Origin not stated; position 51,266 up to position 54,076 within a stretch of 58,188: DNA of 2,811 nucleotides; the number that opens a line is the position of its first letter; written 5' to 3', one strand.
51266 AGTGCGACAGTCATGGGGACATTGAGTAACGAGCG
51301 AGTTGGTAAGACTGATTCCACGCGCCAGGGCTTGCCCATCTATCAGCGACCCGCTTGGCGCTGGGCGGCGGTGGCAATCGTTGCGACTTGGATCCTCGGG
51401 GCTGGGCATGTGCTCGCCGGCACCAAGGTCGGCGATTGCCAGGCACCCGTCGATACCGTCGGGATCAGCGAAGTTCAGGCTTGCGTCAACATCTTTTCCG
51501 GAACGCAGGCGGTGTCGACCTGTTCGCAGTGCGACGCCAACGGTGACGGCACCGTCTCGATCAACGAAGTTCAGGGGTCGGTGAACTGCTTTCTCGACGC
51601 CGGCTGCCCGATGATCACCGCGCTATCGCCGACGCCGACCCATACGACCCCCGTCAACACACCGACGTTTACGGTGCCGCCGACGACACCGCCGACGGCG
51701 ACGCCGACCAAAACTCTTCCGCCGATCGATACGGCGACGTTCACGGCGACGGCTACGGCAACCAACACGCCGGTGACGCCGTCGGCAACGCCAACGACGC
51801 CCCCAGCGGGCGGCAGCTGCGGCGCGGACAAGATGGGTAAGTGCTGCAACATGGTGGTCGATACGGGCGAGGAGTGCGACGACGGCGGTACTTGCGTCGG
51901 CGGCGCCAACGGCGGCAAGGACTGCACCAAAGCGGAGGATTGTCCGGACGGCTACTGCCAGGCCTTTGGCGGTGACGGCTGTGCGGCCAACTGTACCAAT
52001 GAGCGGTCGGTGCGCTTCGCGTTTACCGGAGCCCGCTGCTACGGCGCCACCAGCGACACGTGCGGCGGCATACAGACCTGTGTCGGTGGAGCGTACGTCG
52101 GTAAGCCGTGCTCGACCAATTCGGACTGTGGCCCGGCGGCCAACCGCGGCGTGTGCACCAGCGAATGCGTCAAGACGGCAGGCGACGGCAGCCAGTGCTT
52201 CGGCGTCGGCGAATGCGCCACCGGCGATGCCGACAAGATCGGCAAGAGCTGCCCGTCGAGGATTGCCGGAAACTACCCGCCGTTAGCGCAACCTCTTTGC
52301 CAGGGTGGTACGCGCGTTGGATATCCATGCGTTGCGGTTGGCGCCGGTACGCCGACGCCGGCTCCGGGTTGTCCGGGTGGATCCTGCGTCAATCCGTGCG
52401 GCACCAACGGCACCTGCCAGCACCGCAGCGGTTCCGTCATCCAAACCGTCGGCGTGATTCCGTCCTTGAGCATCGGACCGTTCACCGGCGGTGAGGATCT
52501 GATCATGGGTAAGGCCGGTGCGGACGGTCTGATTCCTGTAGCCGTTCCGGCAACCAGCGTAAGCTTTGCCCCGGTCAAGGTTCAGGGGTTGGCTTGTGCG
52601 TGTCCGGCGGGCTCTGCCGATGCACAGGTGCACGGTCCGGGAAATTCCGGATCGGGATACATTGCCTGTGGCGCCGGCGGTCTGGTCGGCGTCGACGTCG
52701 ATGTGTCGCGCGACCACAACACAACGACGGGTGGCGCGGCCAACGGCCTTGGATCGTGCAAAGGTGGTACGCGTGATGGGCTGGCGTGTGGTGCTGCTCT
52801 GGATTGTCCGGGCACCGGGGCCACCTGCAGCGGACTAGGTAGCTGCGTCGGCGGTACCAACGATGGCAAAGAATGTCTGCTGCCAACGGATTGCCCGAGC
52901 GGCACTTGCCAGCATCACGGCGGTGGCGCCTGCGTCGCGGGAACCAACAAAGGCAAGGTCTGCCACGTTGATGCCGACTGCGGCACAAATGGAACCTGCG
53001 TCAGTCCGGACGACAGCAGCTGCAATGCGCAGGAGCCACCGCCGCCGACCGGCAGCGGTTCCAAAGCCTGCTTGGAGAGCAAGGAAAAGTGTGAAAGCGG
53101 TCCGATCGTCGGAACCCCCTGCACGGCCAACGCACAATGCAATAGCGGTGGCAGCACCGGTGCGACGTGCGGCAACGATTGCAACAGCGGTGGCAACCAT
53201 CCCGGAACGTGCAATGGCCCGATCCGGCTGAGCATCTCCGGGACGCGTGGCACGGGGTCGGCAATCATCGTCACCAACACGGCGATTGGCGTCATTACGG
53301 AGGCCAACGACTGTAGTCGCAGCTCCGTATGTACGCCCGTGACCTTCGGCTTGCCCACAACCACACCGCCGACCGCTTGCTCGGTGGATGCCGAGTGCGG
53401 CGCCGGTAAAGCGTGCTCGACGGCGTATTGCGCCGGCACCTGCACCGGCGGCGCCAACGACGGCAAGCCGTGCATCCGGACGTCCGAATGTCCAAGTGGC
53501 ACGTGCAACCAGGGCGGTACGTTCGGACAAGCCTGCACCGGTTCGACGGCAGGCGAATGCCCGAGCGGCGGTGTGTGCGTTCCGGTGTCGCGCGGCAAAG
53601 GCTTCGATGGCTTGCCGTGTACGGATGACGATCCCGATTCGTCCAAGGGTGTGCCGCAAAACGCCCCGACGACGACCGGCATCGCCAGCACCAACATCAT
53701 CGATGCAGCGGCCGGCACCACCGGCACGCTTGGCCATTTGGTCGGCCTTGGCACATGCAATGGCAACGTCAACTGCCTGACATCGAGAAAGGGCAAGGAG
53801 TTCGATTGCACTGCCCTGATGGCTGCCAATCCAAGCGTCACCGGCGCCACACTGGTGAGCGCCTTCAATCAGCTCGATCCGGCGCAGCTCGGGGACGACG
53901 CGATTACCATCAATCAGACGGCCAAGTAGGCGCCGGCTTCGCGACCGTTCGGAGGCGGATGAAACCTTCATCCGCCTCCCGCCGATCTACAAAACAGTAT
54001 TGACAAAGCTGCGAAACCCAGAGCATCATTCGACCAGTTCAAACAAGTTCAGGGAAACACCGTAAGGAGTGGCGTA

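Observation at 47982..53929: Candidate non-cellulosomal cohesin-dockerin surface display pair: four-cohesin lipoprotein coupled to a dockerin-bearing Cys-rich protein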

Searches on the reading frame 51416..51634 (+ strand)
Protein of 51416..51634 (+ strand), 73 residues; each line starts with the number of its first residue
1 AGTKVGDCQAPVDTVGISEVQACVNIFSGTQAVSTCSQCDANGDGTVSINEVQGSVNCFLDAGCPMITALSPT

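Call 6: search_protein_families(library=pfam, proteins=[window:51416-51634:+], max_evalue=10)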
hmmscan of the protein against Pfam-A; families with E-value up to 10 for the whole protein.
seq(73 aa): 3 families
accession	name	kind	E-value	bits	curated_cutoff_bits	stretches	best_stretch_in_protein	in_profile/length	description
PF00036.39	EF-hand_1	-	0.024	14.6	25.4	1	38-53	8-23/29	EF hand domain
PF13202.12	EF-hand_5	-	0.048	13.6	25.9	1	40-52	9-21/25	EF hand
PF13405.12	EF-hand_6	-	0.11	12.8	25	1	38-53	8-23/30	EF-hand domain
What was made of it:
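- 51533..51568 (+): Second, intact Ca-binding loop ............. Weak EF-hand Pfam hits (call 6).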

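Call 13: search_solved_structures(query=A1, max_evalue=10, show_alignments=3)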
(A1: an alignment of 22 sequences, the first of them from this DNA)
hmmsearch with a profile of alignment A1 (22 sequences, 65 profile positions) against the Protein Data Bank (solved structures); distinct sequences matched with E-value up to 10: 407 (the best 60 are shown).
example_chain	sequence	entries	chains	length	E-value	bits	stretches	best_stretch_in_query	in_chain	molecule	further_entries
2jnx_A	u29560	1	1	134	1.4e-08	37.7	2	7-52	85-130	Calcium binding protein 2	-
1jfj_A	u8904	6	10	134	8.1e-08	35.3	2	37-55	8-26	CALCIUM-BINDING PROTEIN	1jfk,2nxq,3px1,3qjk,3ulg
2m7n_A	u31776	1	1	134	8.1e-08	35.3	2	37-55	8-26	Calcium-binding protein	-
8rx8_A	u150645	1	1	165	3e-06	30.3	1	37-64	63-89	Probable calcium-binding protein CML18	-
4n5x_A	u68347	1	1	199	5.1e-06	29.5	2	37-55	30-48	Calcium-binding mitochondrial carrier protein SCaMC-1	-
7ukh_I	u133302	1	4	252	6.3e-06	29.2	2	37-55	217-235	Isoform 2 of Kv channel-interacting protein 2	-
7w6s_A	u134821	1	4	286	1e-05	28.6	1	37-55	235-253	Kv channel-interacting protein 2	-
9qsb_A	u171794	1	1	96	1.9e-05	27.7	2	37-60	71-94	Asr1131 protein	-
8aht_A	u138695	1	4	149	2e-05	27.6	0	36-55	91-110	Calmodulin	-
4zcu_A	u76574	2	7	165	2.1e-05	27.6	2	37-55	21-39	Calcium-binding mitochondrial carrier protein SCaMC-1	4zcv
1s6i_A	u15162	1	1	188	3e-05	27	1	31-58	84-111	Calcium-dependent protein kinase SK5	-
2l1w_A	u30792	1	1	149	3.1e-05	27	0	38-55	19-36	Calmodulin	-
3akb_A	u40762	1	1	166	3.2e-05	27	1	5-55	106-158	Putative calcium binding protein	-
3dd4_A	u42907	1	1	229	4e-05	26.6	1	37-55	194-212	Kv channel-interacting protein 4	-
3aka_A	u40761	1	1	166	4e-05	26.6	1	5-55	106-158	Putative calcium binding protein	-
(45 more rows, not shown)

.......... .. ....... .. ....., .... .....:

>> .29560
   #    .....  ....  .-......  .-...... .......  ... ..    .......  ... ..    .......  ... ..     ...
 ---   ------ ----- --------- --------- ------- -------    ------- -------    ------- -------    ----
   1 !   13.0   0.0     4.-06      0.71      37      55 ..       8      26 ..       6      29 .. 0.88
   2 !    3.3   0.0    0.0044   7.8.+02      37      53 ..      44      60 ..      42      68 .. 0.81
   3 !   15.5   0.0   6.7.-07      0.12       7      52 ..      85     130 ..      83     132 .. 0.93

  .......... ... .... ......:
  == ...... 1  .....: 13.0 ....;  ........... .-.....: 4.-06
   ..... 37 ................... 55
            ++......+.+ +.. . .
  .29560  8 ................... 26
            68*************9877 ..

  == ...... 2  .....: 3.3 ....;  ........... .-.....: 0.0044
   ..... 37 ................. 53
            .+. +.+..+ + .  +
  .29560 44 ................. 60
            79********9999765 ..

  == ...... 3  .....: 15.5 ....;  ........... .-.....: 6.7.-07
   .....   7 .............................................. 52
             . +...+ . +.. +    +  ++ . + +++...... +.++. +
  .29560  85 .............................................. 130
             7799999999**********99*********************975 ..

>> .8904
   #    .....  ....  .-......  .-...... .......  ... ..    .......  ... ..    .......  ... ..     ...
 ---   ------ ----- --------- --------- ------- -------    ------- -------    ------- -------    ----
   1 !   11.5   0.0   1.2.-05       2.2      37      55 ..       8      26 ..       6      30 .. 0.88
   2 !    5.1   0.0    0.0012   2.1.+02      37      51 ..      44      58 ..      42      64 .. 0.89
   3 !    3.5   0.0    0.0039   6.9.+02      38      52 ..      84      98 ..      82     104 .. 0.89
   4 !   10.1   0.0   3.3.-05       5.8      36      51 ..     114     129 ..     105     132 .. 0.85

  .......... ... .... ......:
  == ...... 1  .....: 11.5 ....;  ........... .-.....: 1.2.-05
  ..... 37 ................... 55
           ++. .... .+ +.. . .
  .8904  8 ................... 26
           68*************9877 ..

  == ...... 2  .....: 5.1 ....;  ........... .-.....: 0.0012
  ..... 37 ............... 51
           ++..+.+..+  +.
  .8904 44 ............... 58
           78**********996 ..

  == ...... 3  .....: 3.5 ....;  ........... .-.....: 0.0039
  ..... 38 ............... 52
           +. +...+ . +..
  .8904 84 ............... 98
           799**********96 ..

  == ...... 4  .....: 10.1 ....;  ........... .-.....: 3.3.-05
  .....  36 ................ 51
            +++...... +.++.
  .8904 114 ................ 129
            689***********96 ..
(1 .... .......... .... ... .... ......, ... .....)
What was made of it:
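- Pfam and PDB sequence searches favour EF-hand over dockerin for this copy (calls 6, 13).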

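Call 14: search_protein_families(library=pfam, alignment_id=A1, max_evalue=1)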
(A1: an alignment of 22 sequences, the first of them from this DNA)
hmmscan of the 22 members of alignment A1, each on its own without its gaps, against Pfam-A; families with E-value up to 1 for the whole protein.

A. member 1, seq(64 aa): 3 families
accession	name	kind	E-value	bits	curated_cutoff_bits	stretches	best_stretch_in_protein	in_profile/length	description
PF00036.39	EF-hand_1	-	0.019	15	25.4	1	36-51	8-23/29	EF hand domain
PF13202.12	EF-hand_5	-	0.038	13.9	25.9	1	38-50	9-21/25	EF hand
PF13405.12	EF-hand_6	-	0.083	13.1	25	1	36-51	8-23/30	EF-hand domain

B. families by the number of members that match (of 22 scanned): 19 families
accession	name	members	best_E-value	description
PF00036.39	EF-hand_1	19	7.2e-09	EF hand domain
PF13405.12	EF-hand_6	19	6.4e-08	EF-hand domain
PF13202.12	EF-hand_5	13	1.6e-07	EF hand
PF13499.12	EF-hand_7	12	5.4e-06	EF-hand domain pair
PF00404.24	Dockerin_1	11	9e-09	Dockerin type I domain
PF13833.12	EF-hand_8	8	0.00027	EF-hand domain pair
PF24388.1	Permuted_GreAB-C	2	0.0033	Permuted GreAB-C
PF13517.12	FG-GAP_3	2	0.037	FG-GAP-like repeat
PF18495.6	VbhA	1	0.00021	Antitoxin VbhA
PF24975.1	UBA_Rad5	1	0.001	Fungal Rad5 UBA-like domain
PF13412.12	HTH_24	1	0.026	Winged helix-turn-helix DNA-binding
PF09711.16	Cas_Csn2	1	0.027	CRISPR-associated protein (Cas_Csn2)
PF18192.6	DNTTIP1_dimer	1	0.06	DNTTIP1 dimerisation domain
PF23191.1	WH_MCM3_C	1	0.11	MCM3-like, winged helix domain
PF08230.16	CW_7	1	0.13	CW_7 repeat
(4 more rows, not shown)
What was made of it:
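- On Dockerin type I (Pfam PF00404): 11 of 22 aligned relatives do hit, best 9e-9 (call 14).
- Closest known: EF-hand pair Ca2+-binding domains. Same: The 12-residue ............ loop is shared, and these are the best sequence-level PDB and Pfam matches (calls 6, 13, 14).
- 11 of 22 family members hit Pfam Dockerin_1 (call 14).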

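Call 36: predict_structure(alignment_id=A1)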
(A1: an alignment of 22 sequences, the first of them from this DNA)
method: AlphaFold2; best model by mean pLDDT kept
length: 64 residues; sequences in the alignment: 22
mean_pLDDT: 90.6   pTM: 0.76
mean pLDDT of the five models: 90.6, 90.4, 89.6, 88.6, 86.6
residues with pLDDT >= 90: 50; 70-90: 12; 50-70: 2; < 50: 0
segments of 3 or more residues with pLDDT < 50: none
pLDDT, mean of each block of 10 residues (from residue 1): 84 92 97 94 95 90 71
secondary structure, 60 per line:
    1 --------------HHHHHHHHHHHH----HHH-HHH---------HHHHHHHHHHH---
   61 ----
elements in order: H15-26 H47-57
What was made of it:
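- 51422..51613 (+): Type-B dockerin-like module (aa 64-127): two loop-helix halves and six Cys. AF2 model pLDDT 90.6 with two helices (call 36).
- On Dockerin type I (Pfam PF00404): The model has exactly two helices, H15-26 and H47-57 (call 36).
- On EF-hand pair: The model has only two helices (call 36).
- Closest known: EF-hand pair Ca2+-binding domains. Different: No entering helix precedes either loop (call 36).
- Dockerin fold: AF2 pLDDT 90.6 with exactly two helices after two loops and no entering helices (call 36). The model lacks the entering helices of an EF-hand (call 36).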

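Call 40: fold_search(model_id=the predicted structure, library=pdb)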
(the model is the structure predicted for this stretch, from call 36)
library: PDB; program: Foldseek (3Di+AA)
matches with E <= 10: 48; with E <= 0.001: 0
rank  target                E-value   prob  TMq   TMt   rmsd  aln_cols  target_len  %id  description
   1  4fl4_A                3.3e-01  0.89  0.64  0.61   3.6        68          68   15  Scaffoldin conformation and dynamics revealed by a ternary complex from the Clostridium thermocellum cellulosome (released 2012-06-27)
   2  4fl4_G                4.9e-01  0.82  0.59  0.57   3.4        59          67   15  Scaffoldin conformation and dynamics revealed by a ternary complex from the Clostridium thermocellum cellulosome (released 2012-06-27)
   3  4fl4_J                5.2e-01  0.80  0.61  0.59   3.4        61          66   15  Scaffoldin conformation and dynamics revealed by a ternary complex from the Clostridium thermocellum cellulosome (released 2012-06-27)
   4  8x39_B                5.9e-01  0.87  0.67  0.34   2.6        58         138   19  Crystal structure of cellulosomal double-dockerin module of Clo1313_0689 from Clostridium thermocellum (released 2024-04-03)
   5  2ccl_B                6.3e-01  0.80  0.63  0.64   3.0        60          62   12  THE S45A, T46A MUTANT OF THE TYPE I COHESIN-DOCKERIN COMPLEX FROM THE CELLULOSOME OF CLOSTRIDIUM THERMOCELLUM (released 2007-02-13)
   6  4dh2_D                6.3e-01  0.75  0.61  0.57   3.6        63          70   19  Crystal structure of Coh-OlpC(Cthe_0452)-Doc435(Cthe_0435) complex: A novel type I Cohesin-Dockerin complex from Clost (released 2012-11-28)
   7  3ul4_B                8.7e-01  0.44  0.55  0.55   3.8        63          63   17  Crystal structure of Coh-OlpA(Cthe_3080)-Doc918(Cthe_0918) complex: A novel type I Cohesin-Dockerin complex from Clost (released 2012-11-28)
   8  2vn6_B                9.9e-01  0.54  0.57  0.57   3.1        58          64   16  The Clostridium cellulolyticum dockerin displays a dual binding mode for its cohesin partner (released 2008-05-13)
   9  2mte_MODEL_1_A        1.1e+00  0.63  0.65  0.61   3.1        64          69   16  Solution structure of Doc48S (released 2014-10-15)
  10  4fl4_D                1.1e+00  0.60  0.60  0.59   3.4        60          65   15  Scaffoldin conformation and dynamics revealed by a ternary complex from the Clostridium thermocellum cellulosome (released 2012-06-27)
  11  4uyq_B                1.2e+00  0.60  0.62  0.56   3.5        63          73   14  High resolution structure of the third cohesin ScaC in complex with the ScaB dockerin with a mutation in the C-termina (released 2015-04-15)
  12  4dh2_B                1.2e+00  0.47  0.58  0.53   3.9        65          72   17  Crystal structure of Coh-OlpC(Cthe_0452)-Doc435(Cthe_0435) complex: A novel type I Cohesin-Dockerin complex from Clost (released 2012-11-28)
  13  8x39_A                1.3e+00  0.69  0.67  0.34   2.5        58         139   19  Crystal structure of cellulosomal double-dockerin module of Clo1313_0689 from Clostridium thermocellum (released 2024-04-03)
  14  2vn5_D                2.3e+00  0.33  0.56  0.64   3.3        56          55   14  The Clostridium cellulolyticum dockerin displays a dual binding mode for its cohesin partner (released 2008-05-20)
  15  5k39_B                2.3e+00  0.23  0.46  0.22   3.2        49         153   16  THE TYPE II COHESIN DOCKERIN COMPLEX FROM CLOSTRIDIUM THERMOCELLUM (released 2017-03-29)
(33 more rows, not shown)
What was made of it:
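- On EF-hand pair: EF-hand structures align at TM 0.3-0.4 and rmsd about 11 A (call 40).
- Closest known: EF-hand pair Ca2+-binding domains. Different: The fold match is poor, at TM 0.3-0.4 (call 40).
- The 15 best PDB matches are all cellulosomal dockerins at TM 0.46-0.67 (call 40). EF-hand proteins match the model poorly (TM 0.3-0.4, rmsd about 11), while dockerins match over the full length (call 40).
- Tried and rejected: This was uninformative on fold, so I turned to structure prediction and Foldseek (calls 36, 40).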

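Call 77: find_homologous_proteins(query=A7, max_evalue=0.001)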
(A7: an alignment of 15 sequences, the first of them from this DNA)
Query A7 (15 sequences) (64 aa, profile of the alignment): 28 proteins with E <= 0.001 among 360 candidates.
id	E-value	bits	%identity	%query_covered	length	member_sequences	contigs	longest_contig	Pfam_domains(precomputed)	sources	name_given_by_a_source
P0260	1.6e-21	94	48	97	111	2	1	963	-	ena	-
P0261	2.3e-20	90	48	95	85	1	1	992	-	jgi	jgi:hypothetical protein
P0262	3.7e-17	80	53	73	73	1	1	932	-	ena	-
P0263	9.4e-13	66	53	83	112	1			PF13405.13,PF00036.39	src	-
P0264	8.4e-12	63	39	95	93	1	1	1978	-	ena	-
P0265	3.5e-11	61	42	94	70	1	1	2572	PF00036.39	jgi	jgi:hypothetical protein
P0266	4.6e-11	60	40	94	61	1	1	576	PF00036.39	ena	-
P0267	1.1e-10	59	53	86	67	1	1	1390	PF13405.13,PF00036.39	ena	-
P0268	4.2e-10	57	51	86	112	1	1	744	-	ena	-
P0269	6.2e-10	57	52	94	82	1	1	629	PF13405.13,PF00036.39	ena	-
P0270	7.1e-10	57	43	94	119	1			-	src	-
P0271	7.2e-10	57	48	88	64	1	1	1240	PF13405.13,PF00036.39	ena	-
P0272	1.1e-9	56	46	86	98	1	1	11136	PF00036.39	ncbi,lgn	-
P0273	1.7e-9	55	44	95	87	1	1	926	PF13405.13,PF00036.39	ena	-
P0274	2.1e-9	55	46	72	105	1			-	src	-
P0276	1.6e-8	52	39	100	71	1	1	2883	PF00404.25,PF00036.39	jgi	jgi:hypothetical protein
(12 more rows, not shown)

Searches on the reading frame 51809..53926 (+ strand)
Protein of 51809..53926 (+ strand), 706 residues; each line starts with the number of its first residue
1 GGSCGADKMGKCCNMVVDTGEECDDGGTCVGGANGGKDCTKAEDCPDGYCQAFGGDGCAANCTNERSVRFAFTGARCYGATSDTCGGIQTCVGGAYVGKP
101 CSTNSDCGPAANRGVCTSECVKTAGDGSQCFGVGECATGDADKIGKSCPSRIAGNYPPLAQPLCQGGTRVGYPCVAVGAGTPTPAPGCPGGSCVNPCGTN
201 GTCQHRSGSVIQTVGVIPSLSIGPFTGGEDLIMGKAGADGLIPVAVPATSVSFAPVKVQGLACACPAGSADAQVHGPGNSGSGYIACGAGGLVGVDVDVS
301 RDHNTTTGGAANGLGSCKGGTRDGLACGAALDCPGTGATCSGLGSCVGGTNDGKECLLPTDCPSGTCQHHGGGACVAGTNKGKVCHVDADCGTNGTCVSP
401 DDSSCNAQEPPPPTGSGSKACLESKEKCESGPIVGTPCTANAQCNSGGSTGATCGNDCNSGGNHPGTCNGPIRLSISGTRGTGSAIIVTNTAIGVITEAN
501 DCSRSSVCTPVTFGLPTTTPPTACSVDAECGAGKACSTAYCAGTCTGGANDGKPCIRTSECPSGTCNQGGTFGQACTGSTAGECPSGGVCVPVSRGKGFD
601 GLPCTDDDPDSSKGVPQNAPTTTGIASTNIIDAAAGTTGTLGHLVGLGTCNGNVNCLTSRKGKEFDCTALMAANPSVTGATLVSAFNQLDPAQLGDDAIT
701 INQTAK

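Call 50: predict_structure(alignment_id=A3)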
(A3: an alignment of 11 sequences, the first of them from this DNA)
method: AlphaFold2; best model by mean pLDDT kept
length: 706 residues; sequences in the alignment: 11
mean_pLDDT: 46.3   pTM: 0.25
mean pLDDT of the five models: 46.3, 44.7, 44.0, 43.3, 41.0
residues with pLDDT >= 90: 0; 70-90: 95; 50-70: 204; < 50: 407
segments of 3 or more residues with pLDDT < 50: 1-26, 53-75, 82-89, 116-125, 152-158, 177-184, 206-313, 335-338, 362-364, 399-427, 456-504, 515-519, 595-706
pLDDT, mean of each block of 10 residues (from residue 1): 28 30 48 68 71 39 32 49 47 50 55 51 50 66 67 48 73 54 53 77 50 27 32 33 28 24 20 23 26 36 36 54 55 48 57 58 54 56 59 55 30 28 42 58 56 45 29 40 32 27 60 52 66 78 83 77 82 76 71 54 45 32 28 30 29 24 22 23 22 23 21
secondary structure, 60 per line:
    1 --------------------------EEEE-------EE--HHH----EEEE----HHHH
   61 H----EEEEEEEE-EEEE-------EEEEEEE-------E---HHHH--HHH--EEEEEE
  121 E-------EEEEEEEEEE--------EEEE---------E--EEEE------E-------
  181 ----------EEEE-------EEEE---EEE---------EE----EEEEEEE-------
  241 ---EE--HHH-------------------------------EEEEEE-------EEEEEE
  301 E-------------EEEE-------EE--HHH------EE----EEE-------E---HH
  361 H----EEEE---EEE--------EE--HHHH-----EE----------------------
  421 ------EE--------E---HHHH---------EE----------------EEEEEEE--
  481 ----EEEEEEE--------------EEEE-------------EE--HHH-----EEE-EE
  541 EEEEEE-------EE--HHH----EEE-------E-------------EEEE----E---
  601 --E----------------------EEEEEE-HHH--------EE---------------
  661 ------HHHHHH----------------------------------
elements in order (helices of 4 or more, strands of 3 or more residues): E27-30 E49-52 H57-61 E66-73 E75-78 E86-92 H104-107 E115-121 E129-138 E147-150 E163-166 E191-194 E202-205 E209-211 E227-233 E282-287 E295-301 E315-318 E345-347 E366-369 E373-375 H388-391 H441-444 E472-478 E485-491 E506-509 E535-537 E539-546 E565-567 E589-592 E626-631 H667-672
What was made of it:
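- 51809..53926 (+): Cargo: 706-aa Cys-rich domain (about 8% Cys) with repeated C-x-GG-x3-G-x2-C-x4-DC-x2-G-x-C units and conserved non-repeat cores. AF2 pLDDT 46, so the fold is unknown (call 50).
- Tried and rejected: I did not run a fold search on it because the result would be meaningless (call 50).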

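Call 59: search_solved_structures(query=A3, max_evalue=1, show_alignments=1)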
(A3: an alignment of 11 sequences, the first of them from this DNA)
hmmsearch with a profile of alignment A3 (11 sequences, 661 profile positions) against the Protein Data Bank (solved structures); distinct sequences matched with E-value up to 1: 3.
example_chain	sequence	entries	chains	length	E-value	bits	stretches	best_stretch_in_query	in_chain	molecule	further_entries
5o57_A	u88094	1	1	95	0.31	12.9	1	312-375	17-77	Dickkopf-related protein 4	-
3rwa_A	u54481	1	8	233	0.85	11.5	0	583-650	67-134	Fluorescent protein FP480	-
3rwt_F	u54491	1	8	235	0.95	11.3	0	583-650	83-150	Fluorescent protein FP480,Fluorescent protein FP480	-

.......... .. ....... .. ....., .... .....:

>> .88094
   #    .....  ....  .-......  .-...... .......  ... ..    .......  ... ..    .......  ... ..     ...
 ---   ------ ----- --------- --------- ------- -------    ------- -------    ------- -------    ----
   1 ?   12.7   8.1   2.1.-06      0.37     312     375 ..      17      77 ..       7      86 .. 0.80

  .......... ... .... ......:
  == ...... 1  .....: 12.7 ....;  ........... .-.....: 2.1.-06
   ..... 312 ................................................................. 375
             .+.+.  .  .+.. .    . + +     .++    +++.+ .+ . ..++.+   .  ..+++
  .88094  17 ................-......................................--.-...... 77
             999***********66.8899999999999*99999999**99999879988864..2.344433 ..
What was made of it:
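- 51809..53926 (+): No PDB relative (call 59).
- Tried and rejected: The PDB profile search found nothing better than Dickkopf at E=0.31 (call 59).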
